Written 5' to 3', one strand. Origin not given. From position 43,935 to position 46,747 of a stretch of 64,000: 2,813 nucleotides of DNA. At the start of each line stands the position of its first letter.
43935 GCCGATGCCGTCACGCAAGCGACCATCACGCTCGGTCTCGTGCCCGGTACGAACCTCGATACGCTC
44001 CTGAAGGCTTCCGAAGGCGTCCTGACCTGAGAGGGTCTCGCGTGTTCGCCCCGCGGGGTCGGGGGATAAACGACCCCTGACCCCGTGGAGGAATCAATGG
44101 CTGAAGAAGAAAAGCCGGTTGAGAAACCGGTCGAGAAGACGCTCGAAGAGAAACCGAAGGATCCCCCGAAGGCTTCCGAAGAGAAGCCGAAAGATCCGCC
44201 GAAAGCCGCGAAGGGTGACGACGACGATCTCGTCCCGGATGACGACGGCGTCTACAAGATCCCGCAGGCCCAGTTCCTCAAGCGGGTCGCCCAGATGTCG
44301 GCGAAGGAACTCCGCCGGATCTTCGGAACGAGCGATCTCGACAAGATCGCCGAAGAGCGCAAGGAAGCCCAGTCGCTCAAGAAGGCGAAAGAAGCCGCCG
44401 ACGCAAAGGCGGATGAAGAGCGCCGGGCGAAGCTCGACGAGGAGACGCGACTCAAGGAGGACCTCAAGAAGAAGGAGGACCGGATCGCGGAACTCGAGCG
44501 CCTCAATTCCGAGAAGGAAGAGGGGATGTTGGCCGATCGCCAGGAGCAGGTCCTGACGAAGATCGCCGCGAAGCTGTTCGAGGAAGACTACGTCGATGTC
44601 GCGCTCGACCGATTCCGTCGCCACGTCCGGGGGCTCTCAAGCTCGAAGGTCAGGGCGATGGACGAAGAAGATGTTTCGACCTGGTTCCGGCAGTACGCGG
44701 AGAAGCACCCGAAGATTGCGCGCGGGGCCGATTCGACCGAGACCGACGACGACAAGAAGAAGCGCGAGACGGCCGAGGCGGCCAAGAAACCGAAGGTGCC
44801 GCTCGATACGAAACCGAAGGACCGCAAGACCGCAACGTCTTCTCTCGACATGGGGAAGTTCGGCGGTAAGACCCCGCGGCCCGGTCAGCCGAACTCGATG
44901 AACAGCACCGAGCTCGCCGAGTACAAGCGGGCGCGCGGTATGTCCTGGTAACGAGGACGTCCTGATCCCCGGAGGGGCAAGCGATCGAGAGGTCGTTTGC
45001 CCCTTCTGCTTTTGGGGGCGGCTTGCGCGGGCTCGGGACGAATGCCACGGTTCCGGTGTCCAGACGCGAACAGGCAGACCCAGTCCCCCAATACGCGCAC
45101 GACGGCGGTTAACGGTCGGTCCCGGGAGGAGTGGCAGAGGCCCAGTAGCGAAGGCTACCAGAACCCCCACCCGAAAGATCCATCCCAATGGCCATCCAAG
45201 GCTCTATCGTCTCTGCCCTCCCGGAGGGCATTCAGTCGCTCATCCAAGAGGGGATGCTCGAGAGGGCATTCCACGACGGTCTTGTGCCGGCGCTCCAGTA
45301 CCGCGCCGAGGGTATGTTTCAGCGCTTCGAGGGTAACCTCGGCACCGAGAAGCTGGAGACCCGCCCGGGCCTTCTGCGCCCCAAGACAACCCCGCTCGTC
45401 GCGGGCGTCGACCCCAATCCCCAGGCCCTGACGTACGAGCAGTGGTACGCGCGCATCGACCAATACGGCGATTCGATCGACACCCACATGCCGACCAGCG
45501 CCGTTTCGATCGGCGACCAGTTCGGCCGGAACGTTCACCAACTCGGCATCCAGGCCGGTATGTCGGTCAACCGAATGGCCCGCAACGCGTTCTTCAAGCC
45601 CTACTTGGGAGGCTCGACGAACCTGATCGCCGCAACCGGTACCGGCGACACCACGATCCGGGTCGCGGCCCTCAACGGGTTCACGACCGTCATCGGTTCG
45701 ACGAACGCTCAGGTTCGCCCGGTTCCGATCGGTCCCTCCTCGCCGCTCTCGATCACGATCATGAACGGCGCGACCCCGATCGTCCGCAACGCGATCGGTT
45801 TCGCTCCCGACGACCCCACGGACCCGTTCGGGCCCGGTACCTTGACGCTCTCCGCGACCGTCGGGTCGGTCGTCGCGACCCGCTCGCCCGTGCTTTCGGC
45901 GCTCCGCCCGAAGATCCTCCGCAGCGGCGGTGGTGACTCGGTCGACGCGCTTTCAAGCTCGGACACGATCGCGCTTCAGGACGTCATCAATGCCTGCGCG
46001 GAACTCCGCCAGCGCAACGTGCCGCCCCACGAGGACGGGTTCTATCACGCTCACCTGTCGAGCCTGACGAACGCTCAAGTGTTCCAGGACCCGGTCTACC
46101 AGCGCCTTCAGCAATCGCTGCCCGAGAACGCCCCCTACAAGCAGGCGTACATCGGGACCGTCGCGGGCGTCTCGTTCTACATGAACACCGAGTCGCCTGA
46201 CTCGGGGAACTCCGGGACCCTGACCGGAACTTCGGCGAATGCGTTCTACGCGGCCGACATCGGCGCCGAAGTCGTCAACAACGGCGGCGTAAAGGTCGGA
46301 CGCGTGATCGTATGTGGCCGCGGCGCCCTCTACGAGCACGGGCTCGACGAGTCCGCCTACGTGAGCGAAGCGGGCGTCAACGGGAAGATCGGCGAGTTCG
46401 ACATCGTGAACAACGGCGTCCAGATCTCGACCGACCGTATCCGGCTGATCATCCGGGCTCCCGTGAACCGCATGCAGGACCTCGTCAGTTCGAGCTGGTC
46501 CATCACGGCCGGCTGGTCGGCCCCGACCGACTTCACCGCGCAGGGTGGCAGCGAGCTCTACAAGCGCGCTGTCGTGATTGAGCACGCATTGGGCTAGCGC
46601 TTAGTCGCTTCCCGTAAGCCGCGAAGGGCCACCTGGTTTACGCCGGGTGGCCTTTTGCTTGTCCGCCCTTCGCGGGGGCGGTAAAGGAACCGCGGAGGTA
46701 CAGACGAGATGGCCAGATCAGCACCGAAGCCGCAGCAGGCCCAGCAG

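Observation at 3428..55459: Dispersed 20-bp perfect palindrome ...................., ten copies, kept inside genes in all three frames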

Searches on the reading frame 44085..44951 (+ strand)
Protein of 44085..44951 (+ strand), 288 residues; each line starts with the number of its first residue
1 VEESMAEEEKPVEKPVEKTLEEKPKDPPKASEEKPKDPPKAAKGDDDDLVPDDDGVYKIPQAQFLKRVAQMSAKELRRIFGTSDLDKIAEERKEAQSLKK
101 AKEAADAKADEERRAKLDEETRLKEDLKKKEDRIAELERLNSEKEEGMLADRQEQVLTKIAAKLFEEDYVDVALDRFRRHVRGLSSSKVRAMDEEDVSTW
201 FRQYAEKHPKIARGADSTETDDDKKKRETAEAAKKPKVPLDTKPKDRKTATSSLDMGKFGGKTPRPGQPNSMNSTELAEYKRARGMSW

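Call 11: search_protein_families(library=phrogs, proteins=[window:44085-44951:+])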
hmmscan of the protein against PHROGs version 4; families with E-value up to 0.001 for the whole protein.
window:44085-44951:+ (288 aa): 1 family
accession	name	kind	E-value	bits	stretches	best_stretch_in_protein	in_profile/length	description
phrog_33580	-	unknown function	0.0008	20.3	1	84-139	76-131/223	-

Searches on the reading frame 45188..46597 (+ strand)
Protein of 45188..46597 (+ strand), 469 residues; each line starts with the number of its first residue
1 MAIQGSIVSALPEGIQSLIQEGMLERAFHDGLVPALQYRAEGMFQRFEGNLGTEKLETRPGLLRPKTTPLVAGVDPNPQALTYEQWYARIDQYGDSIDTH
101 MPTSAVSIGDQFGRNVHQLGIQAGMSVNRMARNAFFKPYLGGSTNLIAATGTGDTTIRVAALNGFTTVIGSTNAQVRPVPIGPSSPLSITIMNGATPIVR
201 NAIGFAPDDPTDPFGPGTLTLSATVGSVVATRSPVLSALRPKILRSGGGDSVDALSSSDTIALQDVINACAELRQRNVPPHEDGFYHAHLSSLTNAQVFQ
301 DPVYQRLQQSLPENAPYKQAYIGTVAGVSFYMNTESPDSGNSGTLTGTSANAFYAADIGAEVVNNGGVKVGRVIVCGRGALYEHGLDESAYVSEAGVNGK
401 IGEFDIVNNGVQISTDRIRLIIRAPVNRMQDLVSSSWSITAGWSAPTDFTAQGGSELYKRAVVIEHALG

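Call 9: search_protein_families(library=pfam, proteins=[window:45188-46597:+])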
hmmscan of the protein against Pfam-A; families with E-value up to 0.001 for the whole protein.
window:45188-46597:+ (469 aa): 0 families

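Call 11: search_protein_families(library=phrogs, proteins=[window:45188-46597:+])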
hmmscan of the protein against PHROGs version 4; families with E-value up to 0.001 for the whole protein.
window:45188-46597:+ (469 aa): 2 families
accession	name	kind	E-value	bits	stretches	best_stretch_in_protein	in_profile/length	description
phrog_1357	-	head and packaging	2.6e-14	54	1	65-387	84-296/356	major head protein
phrog_283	-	head and packaging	0.00011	22.7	1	260-374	144-258/385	major head protein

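Call 12: search_dna_similar(query=window:45188-46597:+, collection=phages, mode=protein, max_rows=20)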
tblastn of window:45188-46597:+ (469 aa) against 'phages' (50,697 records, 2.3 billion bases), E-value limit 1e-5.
Records with a match: 7; places in all: 7; records where one place covers at least 80% of the query: 7.
Best place of each record, by identity: <60% 7.
By first word of the organism name: Ralstonia 4; Komagataeibacter 2; Streptomyces 1.
By host as written in the record: Ralstonia pseudosolanacearum I-31 (MT043) 3; Streptomyces lividans JI 1326 1; Komagataeibacter xylinus NBRC 13772 1; Komagataeibacter xylinus NBRC 13773 1; Ralstonia pseudosolanacearum I-31 (MT035) 1.
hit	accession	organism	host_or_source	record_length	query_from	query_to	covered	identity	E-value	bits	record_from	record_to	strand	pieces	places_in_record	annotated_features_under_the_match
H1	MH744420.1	Streptomyces phage Kromp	Streptomyces lividans JI 1326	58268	7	467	98%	31.3%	1e-51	194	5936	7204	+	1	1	7: major capsid protein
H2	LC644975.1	Komagataeibacter phage phiKX1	Komagataeibacter xylinus NBRC 13772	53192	8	465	98%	29.9%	2e-41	164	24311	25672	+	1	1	phage coat protein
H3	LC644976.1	Komagataeibacter phage phiKX2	Komagataeibacter xylinus NBRC 13773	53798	8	465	98%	29.9%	2e-41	164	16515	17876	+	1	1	phage coat protein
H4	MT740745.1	Ralstonia phage Raharianne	Ralstonia pseudosolanacearum I-31 ...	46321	8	466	98%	29.1%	4e-39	157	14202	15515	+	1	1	major capsid protein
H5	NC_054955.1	Ralstonia phage Raharianne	Ralstonia pseudosolanacearum I-31 ...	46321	8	466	98%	29.1%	4e-39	157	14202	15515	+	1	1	major head protein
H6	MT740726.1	Ralstonia phage Albius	Ralstonia pseudosolanacearum I-31 ...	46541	8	466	98%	29.1%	4e-39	157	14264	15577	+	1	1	major capsid protein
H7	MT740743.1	Ralstonia phage Hyacinthe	Ralstonia pseudosolanacearum I-31 ...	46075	8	466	98%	29.1%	4e-39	157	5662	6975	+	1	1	major capsid protein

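Call 14: find_related_loci(query=window:45188-46597:+, collection=viral_contigs, flank=10000)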
Query window:45188-46597:+ (469 aa) in viral_contigs; peptide patterns used: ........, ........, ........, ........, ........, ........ (x = any residue, [..] = any of these).
24 stretches matched a pattern; 22 encode a relative of the query (tblastn E <= 1e-3); 22 distinct loci.
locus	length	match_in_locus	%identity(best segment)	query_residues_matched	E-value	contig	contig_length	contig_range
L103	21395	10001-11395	69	5-469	0e+0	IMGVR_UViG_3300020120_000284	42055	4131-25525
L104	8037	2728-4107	58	6-467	0e+0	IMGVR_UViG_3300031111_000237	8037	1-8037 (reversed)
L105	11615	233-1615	56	7-468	7e-175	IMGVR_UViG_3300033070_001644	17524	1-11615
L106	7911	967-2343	56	7-468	1e-167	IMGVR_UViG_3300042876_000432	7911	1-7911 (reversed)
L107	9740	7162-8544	54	6-468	1e-163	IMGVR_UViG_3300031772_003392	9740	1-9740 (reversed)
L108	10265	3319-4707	55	6-468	3e-161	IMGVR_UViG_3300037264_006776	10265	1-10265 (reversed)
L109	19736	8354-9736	52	6-467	4e-161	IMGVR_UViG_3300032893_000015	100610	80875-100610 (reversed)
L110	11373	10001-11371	51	5-460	2e-150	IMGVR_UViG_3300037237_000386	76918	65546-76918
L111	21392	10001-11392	50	7-467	8e-150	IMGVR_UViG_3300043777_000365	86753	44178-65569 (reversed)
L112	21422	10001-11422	51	3-467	6e-149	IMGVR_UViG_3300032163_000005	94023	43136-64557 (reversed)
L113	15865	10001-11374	56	7-468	3e-175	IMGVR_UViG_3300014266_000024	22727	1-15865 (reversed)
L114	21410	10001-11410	51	6-468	1e-146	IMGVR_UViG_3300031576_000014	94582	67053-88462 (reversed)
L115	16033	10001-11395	48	7-467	2e-146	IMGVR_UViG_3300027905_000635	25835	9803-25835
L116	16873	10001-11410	51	6-468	8e-146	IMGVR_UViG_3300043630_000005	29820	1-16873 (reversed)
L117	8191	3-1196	55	68-467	3e-143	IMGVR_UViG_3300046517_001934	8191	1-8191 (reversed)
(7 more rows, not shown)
